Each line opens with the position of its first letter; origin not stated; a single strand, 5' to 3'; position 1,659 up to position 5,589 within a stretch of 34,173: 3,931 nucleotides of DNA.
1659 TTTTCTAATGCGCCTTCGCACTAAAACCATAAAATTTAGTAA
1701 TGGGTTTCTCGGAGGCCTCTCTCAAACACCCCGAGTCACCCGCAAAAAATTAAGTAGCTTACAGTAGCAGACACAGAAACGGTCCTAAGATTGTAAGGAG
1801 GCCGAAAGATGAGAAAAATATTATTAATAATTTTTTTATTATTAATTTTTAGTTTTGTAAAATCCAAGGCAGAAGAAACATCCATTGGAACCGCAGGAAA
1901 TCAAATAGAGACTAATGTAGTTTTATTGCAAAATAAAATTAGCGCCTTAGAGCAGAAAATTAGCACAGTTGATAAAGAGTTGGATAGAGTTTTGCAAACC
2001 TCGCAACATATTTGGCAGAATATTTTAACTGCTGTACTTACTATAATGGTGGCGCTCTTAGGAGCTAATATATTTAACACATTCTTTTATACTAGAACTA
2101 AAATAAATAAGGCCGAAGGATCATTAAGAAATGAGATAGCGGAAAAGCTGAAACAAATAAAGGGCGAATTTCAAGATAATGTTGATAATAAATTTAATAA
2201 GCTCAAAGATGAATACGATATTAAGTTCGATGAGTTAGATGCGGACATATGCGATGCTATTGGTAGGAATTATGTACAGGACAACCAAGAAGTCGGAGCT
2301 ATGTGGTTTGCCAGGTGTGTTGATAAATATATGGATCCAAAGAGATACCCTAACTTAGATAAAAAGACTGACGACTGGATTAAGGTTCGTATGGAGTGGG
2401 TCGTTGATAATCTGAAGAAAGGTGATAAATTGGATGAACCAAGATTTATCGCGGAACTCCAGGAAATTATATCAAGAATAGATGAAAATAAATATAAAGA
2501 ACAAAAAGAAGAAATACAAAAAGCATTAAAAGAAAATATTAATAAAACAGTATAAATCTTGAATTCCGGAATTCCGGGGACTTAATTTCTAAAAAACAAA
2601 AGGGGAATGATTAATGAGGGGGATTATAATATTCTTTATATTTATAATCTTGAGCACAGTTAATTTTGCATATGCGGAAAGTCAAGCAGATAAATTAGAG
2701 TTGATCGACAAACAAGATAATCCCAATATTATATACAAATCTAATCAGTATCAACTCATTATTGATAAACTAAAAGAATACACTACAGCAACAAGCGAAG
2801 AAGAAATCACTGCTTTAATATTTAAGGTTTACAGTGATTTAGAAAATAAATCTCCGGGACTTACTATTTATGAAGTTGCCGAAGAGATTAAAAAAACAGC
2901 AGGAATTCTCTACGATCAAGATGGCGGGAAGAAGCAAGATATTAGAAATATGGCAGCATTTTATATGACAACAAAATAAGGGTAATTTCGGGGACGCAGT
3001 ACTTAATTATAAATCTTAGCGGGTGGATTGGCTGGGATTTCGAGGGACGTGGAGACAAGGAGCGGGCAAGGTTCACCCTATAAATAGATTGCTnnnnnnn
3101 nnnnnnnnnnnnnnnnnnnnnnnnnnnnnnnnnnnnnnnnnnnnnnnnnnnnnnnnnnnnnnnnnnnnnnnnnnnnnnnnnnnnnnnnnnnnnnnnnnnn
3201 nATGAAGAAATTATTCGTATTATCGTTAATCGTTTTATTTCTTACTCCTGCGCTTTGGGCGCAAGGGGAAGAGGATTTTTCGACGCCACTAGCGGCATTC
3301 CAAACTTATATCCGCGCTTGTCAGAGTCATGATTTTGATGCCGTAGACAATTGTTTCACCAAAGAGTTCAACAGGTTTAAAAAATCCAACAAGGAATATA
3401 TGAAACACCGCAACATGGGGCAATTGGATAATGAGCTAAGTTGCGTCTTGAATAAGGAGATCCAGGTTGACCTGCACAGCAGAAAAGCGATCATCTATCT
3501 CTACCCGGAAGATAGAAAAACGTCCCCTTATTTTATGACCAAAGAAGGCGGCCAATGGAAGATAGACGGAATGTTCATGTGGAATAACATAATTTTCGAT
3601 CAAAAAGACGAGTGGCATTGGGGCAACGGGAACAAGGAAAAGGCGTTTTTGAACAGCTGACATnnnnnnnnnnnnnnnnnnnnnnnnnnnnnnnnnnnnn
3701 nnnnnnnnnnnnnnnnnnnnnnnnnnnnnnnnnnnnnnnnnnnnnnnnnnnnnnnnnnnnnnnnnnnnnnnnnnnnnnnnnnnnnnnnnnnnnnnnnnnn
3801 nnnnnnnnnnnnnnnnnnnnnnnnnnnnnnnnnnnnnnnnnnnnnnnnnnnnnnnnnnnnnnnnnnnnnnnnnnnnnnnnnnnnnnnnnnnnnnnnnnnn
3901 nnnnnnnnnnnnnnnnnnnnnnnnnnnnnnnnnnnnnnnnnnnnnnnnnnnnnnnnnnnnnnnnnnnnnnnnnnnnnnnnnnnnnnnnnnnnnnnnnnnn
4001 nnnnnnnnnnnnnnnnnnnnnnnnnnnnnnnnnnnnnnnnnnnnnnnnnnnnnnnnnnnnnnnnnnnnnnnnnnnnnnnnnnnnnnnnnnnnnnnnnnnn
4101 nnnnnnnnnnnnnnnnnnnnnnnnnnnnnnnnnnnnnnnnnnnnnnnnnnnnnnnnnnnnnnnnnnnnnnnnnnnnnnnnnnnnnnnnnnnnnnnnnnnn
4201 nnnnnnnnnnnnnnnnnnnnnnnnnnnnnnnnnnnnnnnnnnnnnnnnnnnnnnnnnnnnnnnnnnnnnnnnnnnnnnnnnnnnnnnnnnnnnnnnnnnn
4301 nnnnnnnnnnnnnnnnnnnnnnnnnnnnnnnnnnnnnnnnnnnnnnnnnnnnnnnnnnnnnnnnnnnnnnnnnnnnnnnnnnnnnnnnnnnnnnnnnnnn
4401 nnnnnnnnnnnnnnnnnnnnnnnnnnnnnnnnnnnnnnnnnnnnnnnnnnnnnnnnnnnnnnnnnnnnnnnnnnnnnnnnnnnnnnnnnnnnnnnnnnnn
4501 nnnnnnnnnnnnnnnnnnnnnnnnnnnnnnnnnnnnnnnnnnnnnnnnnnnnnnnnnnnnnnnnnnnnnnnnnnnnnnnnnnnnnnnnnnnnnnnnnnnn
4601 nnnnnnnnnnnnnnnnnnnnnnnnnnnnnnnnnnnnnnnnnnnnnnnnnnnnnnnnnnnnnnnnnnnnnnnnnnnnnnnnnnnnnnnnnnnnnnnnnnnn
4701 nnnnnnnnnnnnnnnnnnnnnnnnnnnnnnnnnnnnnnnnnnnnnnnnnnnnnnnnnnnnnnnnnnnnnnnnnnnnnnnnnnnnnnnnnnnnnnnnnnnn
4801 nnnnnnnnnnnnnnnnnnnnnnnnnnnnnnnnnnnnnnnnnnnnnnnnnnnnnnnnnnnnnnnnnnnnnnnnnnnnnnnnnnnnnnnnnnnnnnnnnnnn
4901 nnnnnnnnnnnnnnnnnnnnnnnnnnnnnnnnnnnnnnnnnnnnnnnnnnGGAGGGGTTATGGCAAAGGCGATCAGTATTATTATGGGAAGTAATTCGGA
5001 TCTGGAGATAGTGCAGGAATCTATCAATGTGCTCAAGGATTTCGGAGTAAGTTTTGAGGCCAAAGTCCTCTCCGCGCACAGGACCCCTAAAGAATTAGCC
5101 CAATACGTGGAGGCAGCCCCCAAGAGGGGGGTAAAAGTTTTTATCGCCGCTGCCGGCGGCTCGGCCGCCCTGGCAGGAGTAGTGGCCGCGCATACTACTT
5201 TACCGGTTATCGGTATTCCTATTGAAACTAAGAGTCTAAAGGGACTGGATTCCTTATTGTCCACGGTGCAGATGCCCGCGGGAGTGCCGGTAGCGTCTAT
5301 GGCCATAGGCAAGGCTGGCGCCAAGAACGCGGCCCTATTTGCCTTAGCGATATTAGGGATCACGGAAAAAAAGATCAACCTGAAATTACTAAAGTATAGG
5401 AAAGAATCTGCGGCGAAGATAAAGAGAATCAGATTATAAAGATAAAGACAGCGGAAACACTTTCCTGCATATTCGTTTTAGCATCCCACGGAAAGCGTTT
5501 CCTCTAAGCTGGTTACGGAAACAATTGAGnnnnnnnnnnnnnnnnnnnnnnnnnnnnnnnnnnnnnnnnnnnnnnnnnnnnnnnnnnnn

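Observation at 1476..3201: AT-rich, probably horizontally acquired block with two secreted/membrane hypothetical proteins, bounded by a giant hairpin and a GC-rich hairpin block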

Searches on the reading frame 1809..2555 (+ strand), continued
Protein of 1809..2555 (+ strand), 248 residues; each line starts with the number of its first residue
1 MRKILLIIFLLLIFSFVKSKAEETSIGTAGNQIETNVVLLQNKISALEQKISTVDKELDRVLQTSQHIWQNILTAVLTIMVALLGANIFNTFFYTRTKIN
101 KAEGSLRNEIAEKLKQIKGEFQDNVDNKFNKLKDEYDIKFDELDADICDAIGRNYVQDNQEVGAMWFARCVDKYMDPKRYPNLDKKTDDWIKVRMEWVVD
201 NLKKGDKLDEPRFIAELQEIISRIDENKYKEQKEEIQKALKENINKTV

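Call 109: search_protein_families(library=pfam, alignment_id=A9, max_evalue=0.001)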
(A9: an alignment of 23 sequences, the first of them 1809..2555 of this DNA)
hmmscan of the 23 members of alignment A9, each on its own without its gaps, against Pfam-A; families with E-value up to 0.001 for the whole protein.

A. member 1, window:1809-2555:+ (248 aa): 0 families

B. families by the number of members that match (of 23 scanned): 3 families
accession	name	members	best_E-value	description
PF01442.23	Apolipoprotein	1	0.00032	Apolipoprotein A1/A4/E domain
PF08718.16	GLTP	1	0.00062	Glycolipid transfer protein (GLTP)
PF07889.17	DUF1664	1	0.00085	Protein of unknown function (DUF1664)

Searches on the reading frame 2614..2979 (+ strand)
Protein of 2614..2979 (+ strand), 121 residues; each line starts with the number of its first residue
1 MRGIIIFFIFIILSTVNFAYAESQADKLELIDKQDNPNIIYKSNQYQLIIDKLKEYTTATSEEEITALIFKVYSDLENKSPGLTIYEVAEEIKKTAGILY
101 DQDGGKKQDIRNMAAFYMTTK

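Call 11: search_protein_families(library=pfam, proteins=[window:2614-2979:+], max_evalue=1)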
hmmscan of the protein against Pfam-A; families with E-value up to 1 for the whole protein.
window:2614-2979:+ (121 aa): 5 families
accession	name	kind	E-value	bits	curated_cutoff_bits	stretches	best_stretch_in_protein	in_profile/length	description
PF23199.1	DUF7060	-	0.036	14.2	27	1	34-110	82-156/208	Domain of unknown function (DUF7060)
PF11647.13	MLD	-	0.052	14.1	35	1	45-68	22-46/81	Membrane Localization Domain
PF06972.17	GIP1_N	-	0.088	13.5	26.4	1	46-68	5-27/60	GBF-interacting protein 1 N-terminal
PF11080.13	GhoS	-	0.1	13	21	1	56-90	56-90/94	Endoribonuclease GhoS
PF00895.25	ATP-synt_8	-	0.18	12.7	23.4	1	4-37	17-50/55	ATP synthase protein 8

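Call 12: search_protein_families(library=ncbifam, proteins=[window:2614-2979:+], max_evalue=1)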
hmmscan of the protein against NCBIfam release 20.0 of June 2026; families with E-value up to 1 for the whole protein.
window:2614-2979:+ (121 aa): 1 family
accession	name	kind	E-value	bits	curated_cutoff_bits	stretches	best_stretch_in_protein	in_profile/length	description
NF000141.1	linco_LnuC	exception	0.01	15.8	300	1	37-103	43-105/164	lincosamide nucleotidyltransferase Lnu(C)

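Call 80: find_homologous_proteins(query=window:2614-2979:+, max_evalue=0.001)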
Query window:2614-2979:+ (121 aa): 4 proteins with E <= 0.001 among 20 candidates.
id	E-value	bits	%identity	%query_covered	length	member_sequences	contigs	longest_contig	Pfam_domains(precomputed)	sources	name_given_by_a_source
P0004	1.7e-70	252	100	100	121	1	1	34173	-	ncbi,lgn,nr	ncbi:MAG: hypothetical protein PHG40_00880 [Candidatus Omnitrophica bacterium]|nr:hypothetical prote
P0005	5.8e-46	173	73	100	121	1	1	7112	-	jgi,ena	-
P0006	3.5e-45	170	70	100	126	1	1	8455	-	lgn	-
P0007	2.6e-44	168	72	100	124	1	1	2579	-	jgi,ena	-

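Call 81: find_encoding_contigs(protein=P0005, flank=6000, max_places=3)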
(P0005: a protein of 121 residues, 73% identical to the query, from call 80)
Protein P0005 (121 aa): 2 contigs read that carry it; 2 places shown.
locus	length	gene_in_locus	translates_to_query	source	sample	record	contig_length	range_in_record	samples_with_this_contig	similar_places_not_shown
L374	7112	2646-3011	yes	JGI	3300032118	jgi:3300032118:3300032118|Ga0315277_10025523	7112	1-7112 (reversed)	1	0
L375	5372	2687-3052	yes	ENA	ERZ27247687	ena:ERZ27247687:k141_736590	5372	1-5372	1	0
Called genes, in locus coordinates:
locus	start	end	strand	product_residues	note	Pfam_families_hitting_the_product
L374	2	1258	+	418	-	?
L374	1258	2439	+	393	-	PF14236:DruA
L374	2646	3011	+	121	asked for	-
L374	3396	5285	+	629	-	PF00005:ABC_tran, PF02367:TsaE (faint), PF13191:AAA_16 (faint), PF13555:AAA_29 (faint), PF02463:SMC_N (faint), PF12848:ABC_tran_Xtn, PF00005:ABC_tran, PF16326:ABC_tran_CTD, +4 more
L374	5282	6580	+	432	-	PF02310:B12-binding, PF04055:Radical_SAM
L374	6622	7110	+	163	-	?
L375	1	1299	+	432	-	?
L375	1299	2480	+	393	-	PF14236:DruA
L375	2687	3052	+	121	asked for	-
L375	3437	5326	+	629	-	PF00005:ABC_tran, PF02367:TsaE (faint), PF13191:AAA_16 (faint), PF13555:AAA_29 (faint), PF02463:SMC_N (faint), PF12848:ABC_tran_Xtn, PF00005:ABC_tran, PF16326:ABC_tran_CTD, +4 more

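Call 82: find_encoding_contigs(protein=P0006, flank=6000, max_places=3)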
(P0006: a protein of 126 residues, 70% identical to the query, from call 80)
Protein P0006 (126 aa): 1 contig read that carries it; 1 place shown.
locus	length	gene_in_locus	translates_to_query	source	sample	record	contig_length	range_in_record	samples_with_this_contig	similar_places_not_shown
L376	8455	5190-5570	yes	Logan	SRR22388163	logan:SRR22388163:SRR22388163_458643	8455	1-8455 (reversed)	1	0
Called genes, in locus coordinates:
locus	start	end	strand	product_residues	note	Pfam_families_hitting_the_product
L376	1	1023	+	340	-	?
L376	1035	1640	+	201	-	PF00574:CLP_protease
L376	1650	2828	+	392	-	PF01420:Methylase_S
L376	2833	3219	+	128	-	-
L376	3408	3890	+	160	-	-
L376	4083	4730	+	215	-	-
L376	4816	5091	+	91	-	-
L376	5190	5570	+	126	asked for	-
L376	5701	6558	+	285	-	PF17419:MauJ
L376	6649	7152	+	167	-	-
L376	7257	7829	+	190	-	-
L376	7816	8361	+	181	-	-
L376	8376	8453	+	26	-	?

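Call 102: predict_structure(alignment_id=A8)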
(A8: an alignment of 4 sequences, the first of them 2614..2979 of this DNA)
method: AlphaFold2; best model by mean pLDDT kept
length: 121 residues; sequences in the alignment: 4
mean_pLDDT: 69.4   pTM: 0.62
mean pLDDT of the five models: 69.4, 47.2, 44.8, 43.5, 42.8
residues with pLDDT >= 90: 0; 70-90: 68; 50-70: 40; < 50: 13
segments of 3 or more residues with pLDDT < 50: 10-21
pLDDT, mean of each block of 10 residues (from residue 1): 53 41 73 72 82 71 78 85 81 77 59 63 42
secondary structure, 60 per line:
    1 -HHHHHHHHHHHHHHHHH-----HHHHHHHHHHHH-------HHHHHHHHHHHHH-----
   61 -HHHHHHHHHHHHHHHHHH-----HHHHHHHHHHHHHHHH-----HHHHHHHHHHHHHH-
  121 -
elements in order: H2-18 H24-35 H43-55 H62-79 H85-100 H106-119

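Call 108: fold_search(model_id=the predicted structure, library=pdb)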
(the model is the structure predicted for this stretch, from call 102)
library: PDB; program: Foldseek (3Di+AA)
matches with E <= 10: 167; with E <= 0.001: 0
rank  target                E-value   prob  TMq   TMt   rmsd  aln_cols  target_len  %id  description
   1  3kav_A                1.0e+00  0.11  0.22  0.24  11.1       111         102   13  Crystal Structure of THE MUTANT (L80M) PA2107 PROTEIN from Pseudomonas aeruginosa, Northeast Structural Genomics Conso (released 2009-10-27)
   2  1xl3_B                1.2e+00  0.23  0.32  0.23   5.8        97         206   18  Complex structure of Y.pestis virulence Factors YopN and TyeA (released 2005-03-22)
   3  7mwr_A                1.2e+00  0.21  0.23  0.15  10.0        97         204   14  Structure of De Novo designed beta sheet heterodimer LHD101A53/B4 (released 2022-01-19)
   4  6j74_A                1.4e+00  0.47  0.35  0.18   5.6        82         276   12  Complex of GGTaseIII and full-length Ykt6 (released 2020-01-22)
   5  1xl3_A                1.4e+00  0.23  0.33  0.23   5.9       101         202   15  Complex structure of Y.pestis virulence Factors YopN and TyeA (released 2005-03-22)
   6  9div_E                1.4e+00  0.10  0.21  0.20  19.1       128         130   11  The crystal structure of de novo designed ChuA binding protein C8 (released 2025-05-21)
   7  2rld_E                1.4e+00  0.15  0.26  0.29  10.8       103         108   12  CRYSTAL STRUCTURE OF A PROTEIN WITH UNKNOWN FUNCTION FROM S23 RIBOSOMAL PROTEIN FAMILY (BT_0352) FROM BACTEROIDES THET (released 2007-10-30)
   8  6xns_A                1.4e+00  0.11  0.23  0.11  14.7       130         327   12  C3_crown-05 (released 2020-12-23)
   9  7mwq_A                1.5e+00  0.18  0.28  0.18  12.2       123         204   14  Structure of De Novo designed beta sheet heterodimer LHD29A53/B53 (released 2022-01-19)
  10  6xns_B                1.5e+00  0.08  0.19  0.08  12.9       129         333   14  C3_crown-05 (released 2020-12-23)
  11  6xns_E                1.6e+00  0.12  0.25  0.12  14.2       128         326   12  C3_crown-05 (released 2020-12-23)
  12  9njb_A                1.7e+00  0.41  0.37  0.09   3.9        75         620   16  hPNPase RNA pre-catalytic state (released 2025-12-10)
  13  1xkp_A                1.7e+00  0.33  0.38  0.24   5.5        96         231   11  Crystal structure of the virulence factor YopN in complex with its heterodimeric chaperone SycN-YscB (released 2005-03-22)
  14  7nri_D                1.7e+00  0.07  0.20  0.14  17.4       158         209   11  Structure of the darobactin-bound E. coli BAM complex (BamABCDE) (released 2021-04-21)
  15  9njd_C                1.8e+00  0.38  0.37  0.09   3.9        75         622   16  hPNPase bound to PO4 in loop conformation 3 (released 2025-12-10)
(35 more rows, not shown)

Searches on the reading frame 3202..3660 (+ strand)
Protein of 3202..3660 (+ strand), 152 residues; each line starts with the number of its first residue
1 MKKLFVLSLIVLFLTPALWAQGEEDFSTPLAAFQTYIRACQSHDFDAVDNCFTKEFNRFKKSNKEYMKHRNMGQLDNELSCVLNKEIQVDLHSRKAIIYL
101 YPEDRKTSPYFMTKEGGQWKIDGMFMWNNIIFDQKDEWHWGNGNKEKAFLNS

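Call 11: search_protein_families(library=pfam, proteins=[window:3202-3660:+], max_evalue=1)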
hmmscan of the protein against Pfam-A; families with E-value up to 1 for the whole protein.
window:3202-3660:+ (152 aa): 2 families
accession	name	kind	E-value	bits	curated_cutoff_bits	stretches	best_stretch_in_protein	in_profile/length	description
PF11453.13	DUF2950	-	0.0013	18.4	20.2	1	25-122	3-96/274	Protein of unknown function (DUF2950)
PF14534.12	DUF4440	-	0.023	15.6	25.2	1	31-77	3-49/107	Domain of unknown function (DUF4440)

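Call 12: search_protein_families(library=ncbifam, proteins=[window:3202-3660:+], max_evalue=1)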
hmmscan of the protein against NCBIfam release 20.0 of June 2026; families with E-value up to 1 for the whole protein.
window:3202-3660:+ (152 aa): 4 families
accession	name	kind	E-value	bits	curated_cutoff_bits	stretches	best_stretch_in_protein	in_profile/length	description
NF002603.0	PRK02260.1-3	equivalog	0.047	13.6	267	1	35-111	17-90/157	S-ribosylhomocysteine lyase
NF053579.1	LolA3_fam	equivalog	0.049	13.2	83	1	1-110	1-116/232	LolA3 family protein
NF050107.1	TA_RelN_antitoxin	domain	0.091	13.4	70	1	70-108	5-43/79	type II toxin-antitoxin system RelN family antitoxin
NF051431.1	Rv0361_Cterm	subfamily_domain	0.16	12.1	37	1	10-121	17-138/140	Rv0361 family membrane protein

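Call 96: find_homologous_proteins(query=window:3202-3660:+, max_evalue=0.001)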
Query window:3202-3660:+ (152 aa): 1 proteins with E <= 0.001 among 13 candidates.
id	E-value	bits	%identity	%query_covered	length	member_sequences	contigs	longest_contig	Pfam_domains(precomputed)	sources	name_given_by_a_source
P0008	1.3e-101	355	100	100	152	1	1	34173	-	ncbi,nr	ncbi:MAG: hypothetical protein PHG40_00885 [Candidatus Omnitrophica bacterium]|nr:hypothetical prote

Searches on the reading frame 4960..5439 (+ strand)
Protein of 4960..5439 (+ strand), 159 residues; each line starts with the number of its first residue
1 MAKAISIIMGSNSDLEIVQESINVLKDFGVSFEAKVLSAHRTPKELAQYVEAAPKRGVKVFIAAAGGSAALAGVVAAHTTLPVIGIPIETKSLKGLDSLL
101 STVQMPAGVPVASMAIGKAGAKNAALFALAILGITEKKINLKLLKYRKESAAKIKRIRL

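Call 42: find_encoding_contigs(protein=window:4960-5439:+, flank=8000, max_places=10)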
Protein window:4960-5439:+ (159 aa): 1 contig read that carries it; 1 place shown.
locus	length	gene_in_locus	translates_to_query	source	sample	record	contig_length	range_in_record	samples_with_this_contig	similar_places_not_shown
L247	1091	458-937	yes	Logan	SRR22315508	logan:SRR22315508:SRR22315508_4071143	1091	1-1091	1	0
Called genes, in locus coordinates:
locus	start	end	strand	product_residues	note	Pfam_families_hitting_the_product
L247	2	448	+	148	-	?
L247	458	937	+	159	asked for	PF00731:AIRC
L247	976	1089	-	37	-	?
